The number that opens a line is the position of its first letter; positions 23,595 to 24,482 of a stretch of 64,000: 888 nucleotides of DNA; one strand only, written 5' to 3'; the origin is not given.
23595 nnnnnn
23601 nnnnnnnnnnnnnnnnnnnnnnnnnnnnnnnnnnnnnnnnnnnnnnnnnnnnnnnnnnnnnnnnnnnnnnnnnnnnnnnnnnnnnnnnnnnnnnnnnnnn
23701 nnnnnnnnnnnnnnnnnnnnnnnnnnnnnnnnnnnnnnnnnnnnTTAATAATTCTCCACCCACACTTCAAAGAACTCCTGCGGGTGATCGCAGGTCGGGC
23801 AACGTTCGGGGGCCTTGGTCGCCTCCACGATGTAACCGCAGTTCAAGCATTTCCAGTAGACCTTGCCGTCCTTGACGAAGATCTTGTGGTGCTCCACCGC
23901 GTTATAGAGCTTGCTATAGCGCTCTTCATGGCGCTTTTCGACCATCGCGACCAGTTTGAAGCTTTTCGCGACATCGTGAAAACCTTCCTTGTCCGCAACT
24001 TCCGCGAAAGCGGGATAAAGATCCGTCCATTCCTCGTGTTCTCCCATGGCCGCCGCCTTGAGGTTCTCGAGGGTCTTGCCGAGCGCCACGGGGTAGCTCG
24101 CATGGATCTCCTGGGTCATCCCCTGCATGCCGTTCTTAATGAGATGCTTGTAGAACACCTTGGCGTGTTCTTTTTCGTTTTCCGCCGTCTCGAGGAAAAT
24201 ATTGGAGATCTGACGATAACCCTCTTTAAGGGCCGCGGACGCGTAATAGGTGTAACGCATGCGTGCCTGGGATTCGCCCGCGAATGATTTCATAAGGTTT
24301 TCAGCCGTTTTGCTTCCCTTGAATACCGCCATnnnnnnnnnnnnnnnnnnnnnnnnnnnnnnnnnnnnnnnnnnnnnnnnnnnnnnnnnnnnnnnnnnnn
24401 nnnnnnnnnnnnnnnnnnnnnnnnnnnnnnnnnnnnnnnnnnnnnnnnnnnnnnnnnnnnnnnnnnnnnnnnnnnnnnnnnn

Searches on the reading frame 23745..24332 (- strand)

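Call 37: search_protein_families(library=pfam, proteins=[window:23745-24332:-], max_evalue=0.00001)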
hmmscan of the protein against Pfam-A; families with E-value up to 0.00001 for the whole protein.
window:23745-24332:- (195 aa): 4 families
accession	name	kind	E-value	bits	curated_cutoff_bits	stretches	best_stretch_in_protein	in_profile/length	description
PF02915.23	Rubrerythrin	-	1.5e-28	100.4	22.8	1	11-143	1-137/137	Rubrerythrin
PF21349.2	RUBY_RBDX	-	2.4e-13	49.7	26.5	1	160-189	1-30/30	Rubrerythrin, rubredoxin-like domain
PF23458.2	DUF7130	-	8.8e-08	32.4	35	1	151-193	45-88/89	Domain of unknown function (DUF7130)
PF00210.30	Ferritin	-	1.8e-07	31.6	24.5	1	12-140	3-133/142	Ferritin-like domain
